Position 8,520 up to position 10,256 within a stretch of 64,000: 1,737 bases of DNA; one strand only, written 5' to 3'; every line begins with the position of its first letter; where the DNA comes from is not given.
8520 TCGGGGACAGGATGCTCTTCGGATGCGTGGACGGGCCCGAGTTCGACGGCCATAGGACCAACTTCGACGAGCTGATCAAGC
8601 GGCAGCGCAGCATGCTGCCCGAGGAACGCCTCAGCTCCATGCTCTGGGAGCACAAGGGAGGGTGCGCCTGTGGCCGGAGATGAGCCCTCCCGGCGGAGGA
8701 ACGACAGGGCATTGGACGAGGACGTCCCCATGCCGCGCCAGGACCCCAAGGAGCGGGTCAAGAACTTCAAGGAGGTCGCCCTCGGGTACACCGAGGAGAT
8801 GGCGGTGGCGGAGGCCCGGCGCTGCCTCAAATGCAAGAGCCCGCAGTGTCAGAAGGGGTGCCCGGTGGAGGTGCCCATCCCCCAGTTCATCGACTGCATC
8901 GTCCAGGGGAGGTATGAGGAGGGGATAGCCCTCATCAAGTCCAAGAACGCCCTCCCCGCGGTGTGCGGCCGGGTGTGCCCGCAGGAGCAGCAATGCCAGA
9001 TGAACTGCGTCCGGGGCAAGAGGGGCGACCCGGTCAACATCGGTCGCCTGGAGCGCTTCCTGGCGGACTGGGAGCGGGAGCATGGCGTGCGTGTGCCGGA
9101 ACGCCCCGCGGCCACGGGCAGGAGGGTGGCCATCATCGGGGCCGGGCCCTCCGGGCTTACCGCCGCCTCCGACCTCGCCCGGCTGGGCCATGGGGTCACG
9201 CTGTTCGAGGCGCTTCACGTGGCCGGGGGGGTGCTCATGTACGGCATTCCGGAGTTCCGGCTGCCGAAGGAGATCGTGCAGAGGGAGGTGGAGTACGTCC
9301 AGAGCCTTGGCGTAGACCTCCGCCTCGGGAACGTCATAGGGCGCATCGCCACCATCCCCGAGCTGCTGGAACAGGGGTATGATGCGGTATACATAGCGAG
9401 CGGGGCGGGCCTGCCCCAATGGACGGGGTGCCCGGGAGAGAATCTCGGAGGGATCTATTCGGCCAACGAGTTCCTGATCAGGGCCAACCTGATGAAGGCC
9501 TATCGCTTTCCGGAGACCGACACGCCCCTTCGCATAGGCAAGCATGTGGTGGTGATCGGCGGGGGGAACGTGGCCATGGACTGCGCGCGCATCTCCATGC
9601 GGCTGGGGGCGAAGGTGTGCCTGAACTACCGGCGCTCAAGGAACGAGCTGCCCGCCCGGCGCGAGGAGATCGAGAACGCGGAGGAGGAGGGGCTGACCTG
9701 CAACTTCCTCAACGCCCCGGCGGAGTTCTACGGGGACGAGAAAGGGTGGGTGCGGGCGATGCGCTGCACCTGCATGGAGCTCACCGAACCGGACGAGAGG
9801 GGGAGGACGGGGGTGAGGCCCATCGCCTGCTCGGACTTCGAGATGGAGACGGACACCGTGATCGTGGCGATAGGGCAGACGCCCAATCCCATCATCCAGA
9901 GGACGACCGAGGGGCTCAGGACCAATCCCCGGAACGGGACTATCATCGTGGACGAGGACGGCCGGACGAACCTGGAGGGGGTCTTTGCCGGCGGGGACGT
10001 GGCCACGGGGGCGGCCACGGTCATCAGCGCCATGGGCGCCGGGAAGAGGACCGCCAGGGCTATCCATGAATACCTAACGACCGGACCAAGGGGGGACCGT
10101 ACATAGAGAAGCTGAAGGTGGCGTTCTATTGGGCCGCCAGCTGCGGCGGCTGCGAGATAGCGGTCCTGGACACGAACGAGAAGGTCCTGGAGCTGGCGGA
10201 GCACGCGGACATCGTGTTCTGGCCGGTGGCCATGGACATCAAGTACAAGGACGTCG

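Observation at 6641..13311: Mvh-type [NiFe]-hydrogenase operon fused to an NfnAB/SudAB-like module instead of Hdr: a possible new H2:NADP+/ferredoxin (bi/con)furcating complex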

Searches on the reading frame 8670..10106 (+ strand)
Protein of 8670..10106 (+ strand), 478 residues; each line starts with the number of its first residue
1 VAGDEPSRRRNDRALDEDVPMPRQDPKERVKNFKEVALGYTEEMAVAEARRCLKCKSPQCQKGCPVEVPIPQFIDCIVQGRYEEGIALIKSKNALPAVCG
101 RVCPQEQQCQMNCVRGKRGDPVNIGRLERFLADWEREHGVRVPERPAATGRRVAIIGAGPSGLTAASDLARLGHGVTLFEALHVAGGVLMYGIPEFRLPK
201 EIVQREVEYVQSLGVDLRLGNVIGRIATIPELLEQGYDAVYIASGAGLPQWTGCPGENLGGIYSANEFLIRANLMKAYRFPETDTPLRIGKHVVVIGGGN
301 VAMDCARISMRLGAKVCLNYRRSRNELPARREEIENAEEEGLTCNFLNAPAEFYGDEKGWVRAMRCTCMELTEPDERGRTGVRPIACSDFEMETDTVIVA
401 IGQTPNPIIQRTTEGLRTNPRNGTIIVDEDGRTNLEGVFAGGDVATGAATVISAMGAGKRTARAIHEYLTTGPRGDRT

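Call 3: search_protein_families(library=pfam, proteins=[window:8670-10106:+], max_evalue=0.01)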
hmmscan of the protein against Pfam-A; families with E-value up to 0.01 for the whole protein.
window:8670-10106:+ (478 aa): 16 families
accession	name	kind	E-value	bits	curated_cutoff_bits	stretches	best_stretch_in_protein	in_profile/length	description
PF14691.11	Fer4_20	-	2.7e-43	146.8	25.8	1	29-139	1-112/113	Dihydroprymidine dehydrogenase domain II, 4Fe-4S cluster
PF07992.20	Pyr_redox_2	-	1e-36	127.3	26.1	1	152-458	2-291/291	Pyridine nucleotide-disulphide oxidoreductase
PF00070.33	Pyr_redox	-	8.8e-13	49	22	2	152-184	1-33/82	Pyridine nucleotide-disulphide oxidoreductase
PF13738.12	Pyr_redox_3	-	2.9e-10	40.3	30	1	288-324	163-198/305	Pyridine nucleotide-disulphide oxidoreductase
PF01262.27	AlaDh_PNT_C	-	1.6e-07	31.4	23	1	292-318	30-56/214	Alanine dehydrogenase/PNT, C-terminal domain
PF12831.13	FAD_oxidored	-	6e-07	29.5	27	1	153-190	2-39/416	FAD dependent oxidoreductase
PF13450.12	NAD_binding_8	-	9.2e-07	29.5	21.9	1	155-188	1-34/68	NAD(P)-binding Rossmann-like domain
PF01134.28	GIDA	-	6.3e-06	25.9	22.1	1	153-183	2-31/391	Glucose inhibited division protein A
PF03486.20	HI0933_like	-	3.6e-05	23.8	50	1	152-185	2-35/244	HI0933-like protein Rossmann domain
PF01266.30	DAO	-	6e-05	23.2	27.9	1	152-185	1-35/353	FAD dependent oxidoreductase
PF01946.23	Thi4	-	7e-05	22.6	26.2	1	153-196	20-64/235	Thi4 family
PF13241.12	NAD_binding_7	-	0.00017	22.5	22.1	0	290-322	7-39/104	Putative NAD(P)-binding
PF01494.25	FAD_binding_3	-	0.0014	18.3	22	1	153-182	4-33/349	FAD binding domain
PF02826.25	2-Hacid_dh_C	-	0.0027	17.6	25.1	0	290-333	36-79/178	D-isomer specific 2-hydroxyacid dehydrogenase, NAD binding domain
PF01593.30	Amino_oxidase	-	0.0028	17.4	19.8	1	161-187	2-28/443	Flavin containing amine oxidoreductase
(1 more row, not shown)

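Call 4: search_protein_families(library=ncbifam, proteins=[window:8670-10106:+], max_evalue=0.001)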
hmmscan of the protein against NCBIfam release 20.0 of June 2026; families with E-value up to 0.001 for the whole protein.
window:8670-10106:+ (478 aa): 74 families (the best 25 are shown)
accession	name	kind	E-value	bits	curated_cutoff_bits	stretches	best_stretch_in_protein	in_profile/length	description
NF009414.0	PRK12778.1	equivalog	2.7e-189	631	1103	1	8-470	286-750/752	bifunctional dihydroorotate dehydrogenase B NAD binding subunit/NADPH-dependent glutamate synthase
TIGR01316.1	gltA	equivalog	8.3e-179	595.1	471.75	1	26-469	2-449/449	NADPH-dependent glutamate synthase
NF009413.0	PRK12775.1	equivalog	6.4e-155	517.5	1895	1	17-472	298-757/1006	putative trifunctional 2-polyprenylphenol hydroxylase/glutamate synthase subunit beta/ferritin domain-containing protein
NF009410.0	PRK12771.1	subfamily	9.6e-118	394.2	516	2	57-471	47-447/566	NAD(P)-binding protein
NF009415.0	PRK12779.1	equivalog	7.3e-113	378.3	1519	1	60-468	210-625/944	putative bifunctional glutamate synthase subunit beta/2-polyprenylphenol hydroxylase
NF009454.0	PRK12814.1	equivalog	3.2e-108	362.8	916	2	59-472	103-503/657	putative NADPH-dependent glutamate synthase small subunit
TIGR01318.1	gltD_gamma_fam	subfamily_domain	6e-101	338.3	482.95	1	23-470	13-466/467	glutamate synthase, small subunit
NF009408.0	PRK12769.1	equivalog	2e-89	300.5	1003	1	27-470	202-652/659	formate-dependent uric acid utilization protein AegA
NF010590.0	PRK13984.1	equivalog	4.6e-86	289.3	946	1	13-470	152-607/611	putative oxidoreductase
TIGR03315.1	Se_ygfK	equivalog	7.8e-86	288.4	835.3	1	42-467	429-837/1012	putative selenate reductase subunit YgfK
TIGR01317.1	GOGAT_sm_gam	subfamily_domain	1.8e-81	274.4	447.7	1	23-470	15-479/485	glutamate synthase small subunit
NF009451.0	PRK12809.1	equivalog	1.6e-78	264.6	1154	1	25-466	183-631/639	formate-dependent uric acid utilization protein YgfT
NF009409.0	PRK12770.1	subfamily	1.7e-74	251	343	1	144-471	12-352/360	putative glutamate synthase subunit beta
NF045663.1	diclust_near_Sec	equivalog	4.4e-42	144.1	530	2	57-246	17-199/759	pyridine nucleotide-disulfide oxidoreductase/dicluster-binding protein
TIGR01292.1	TRX_reduct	equivalog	1.5e-18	66.6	343.45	1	284-469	135-300/300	thioredoxin-disulfide reductase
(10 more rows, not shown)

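Call 30: search_solved_structures(query=window:8670-10106:+, max_evalue=1e-20, show_alignments=2)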
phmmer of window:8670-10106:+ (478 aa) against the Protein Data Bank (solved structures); distinct sequences matched with E-value up to 1e-20: 12.
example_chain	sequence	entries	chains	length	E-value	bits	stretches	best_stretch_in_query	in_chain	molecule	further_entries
4ylf_B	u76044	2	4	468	9.7e-158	528.8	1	18-470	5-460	Dihydropyrimidine dehydrogenase subunit A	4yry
5jca_L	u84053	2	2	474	3.8e-150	503.8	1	13-470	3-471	NADH-dependent Ferredoxin:NADP Oxidoreductase (NfnI) subunit alpha | NADH-dependent Ferredoxin:NADP Oxidoreductase subunit alpha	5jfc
5vj7_A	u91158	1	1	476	2.3e-147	494.6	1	13-470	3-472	Oxidoreductase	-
9n5u_A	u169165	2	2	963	7.3e-95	321.5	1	57-469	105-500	NfnA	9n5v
9bov_A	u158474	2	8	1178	1.4e-92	313.9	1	28-470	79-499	Molybdopterin oxidoreductase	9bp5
6s6s_G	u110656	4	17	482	2.1e-81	277.1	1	21-469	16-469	Glutamate synthase [NADPH] small chain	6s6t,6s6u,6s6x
8oh5_C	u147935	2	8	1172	1.2e-80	274.6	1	55-470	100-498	Formate dehydrogenase-O, major subunit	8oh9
2vdc_G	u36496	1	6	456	9.5e-80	271.6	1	32-469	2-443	GLUTAMATE SYNTHASE [NADPH] SMALL CHAIN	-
7mfm_I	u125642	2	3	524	7.7e-55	189.5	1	23-470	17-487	Glutamate synthase (NADPH) small chain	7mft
7m31_A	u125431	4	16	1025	3.4e-51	177.5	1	34-470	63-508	Dihydropyrimidine dehydrogenase [NADP(+)]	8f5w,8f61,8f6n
1h7x_A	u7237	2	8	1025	3.4e-51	177.5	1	34-470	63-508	DIHYDROPYRIMIDINE DEHYDROGENASE | Dihydropyrimidine dehydrogenase [NADP(+)]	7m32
1gt8_A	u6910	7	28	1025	3.4e-51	177.5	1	34-470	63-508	DIHYDROPYRIMIDINE DEHYDROGENASE | Dihydropyrimidine dehydrogenase [NADP(+)]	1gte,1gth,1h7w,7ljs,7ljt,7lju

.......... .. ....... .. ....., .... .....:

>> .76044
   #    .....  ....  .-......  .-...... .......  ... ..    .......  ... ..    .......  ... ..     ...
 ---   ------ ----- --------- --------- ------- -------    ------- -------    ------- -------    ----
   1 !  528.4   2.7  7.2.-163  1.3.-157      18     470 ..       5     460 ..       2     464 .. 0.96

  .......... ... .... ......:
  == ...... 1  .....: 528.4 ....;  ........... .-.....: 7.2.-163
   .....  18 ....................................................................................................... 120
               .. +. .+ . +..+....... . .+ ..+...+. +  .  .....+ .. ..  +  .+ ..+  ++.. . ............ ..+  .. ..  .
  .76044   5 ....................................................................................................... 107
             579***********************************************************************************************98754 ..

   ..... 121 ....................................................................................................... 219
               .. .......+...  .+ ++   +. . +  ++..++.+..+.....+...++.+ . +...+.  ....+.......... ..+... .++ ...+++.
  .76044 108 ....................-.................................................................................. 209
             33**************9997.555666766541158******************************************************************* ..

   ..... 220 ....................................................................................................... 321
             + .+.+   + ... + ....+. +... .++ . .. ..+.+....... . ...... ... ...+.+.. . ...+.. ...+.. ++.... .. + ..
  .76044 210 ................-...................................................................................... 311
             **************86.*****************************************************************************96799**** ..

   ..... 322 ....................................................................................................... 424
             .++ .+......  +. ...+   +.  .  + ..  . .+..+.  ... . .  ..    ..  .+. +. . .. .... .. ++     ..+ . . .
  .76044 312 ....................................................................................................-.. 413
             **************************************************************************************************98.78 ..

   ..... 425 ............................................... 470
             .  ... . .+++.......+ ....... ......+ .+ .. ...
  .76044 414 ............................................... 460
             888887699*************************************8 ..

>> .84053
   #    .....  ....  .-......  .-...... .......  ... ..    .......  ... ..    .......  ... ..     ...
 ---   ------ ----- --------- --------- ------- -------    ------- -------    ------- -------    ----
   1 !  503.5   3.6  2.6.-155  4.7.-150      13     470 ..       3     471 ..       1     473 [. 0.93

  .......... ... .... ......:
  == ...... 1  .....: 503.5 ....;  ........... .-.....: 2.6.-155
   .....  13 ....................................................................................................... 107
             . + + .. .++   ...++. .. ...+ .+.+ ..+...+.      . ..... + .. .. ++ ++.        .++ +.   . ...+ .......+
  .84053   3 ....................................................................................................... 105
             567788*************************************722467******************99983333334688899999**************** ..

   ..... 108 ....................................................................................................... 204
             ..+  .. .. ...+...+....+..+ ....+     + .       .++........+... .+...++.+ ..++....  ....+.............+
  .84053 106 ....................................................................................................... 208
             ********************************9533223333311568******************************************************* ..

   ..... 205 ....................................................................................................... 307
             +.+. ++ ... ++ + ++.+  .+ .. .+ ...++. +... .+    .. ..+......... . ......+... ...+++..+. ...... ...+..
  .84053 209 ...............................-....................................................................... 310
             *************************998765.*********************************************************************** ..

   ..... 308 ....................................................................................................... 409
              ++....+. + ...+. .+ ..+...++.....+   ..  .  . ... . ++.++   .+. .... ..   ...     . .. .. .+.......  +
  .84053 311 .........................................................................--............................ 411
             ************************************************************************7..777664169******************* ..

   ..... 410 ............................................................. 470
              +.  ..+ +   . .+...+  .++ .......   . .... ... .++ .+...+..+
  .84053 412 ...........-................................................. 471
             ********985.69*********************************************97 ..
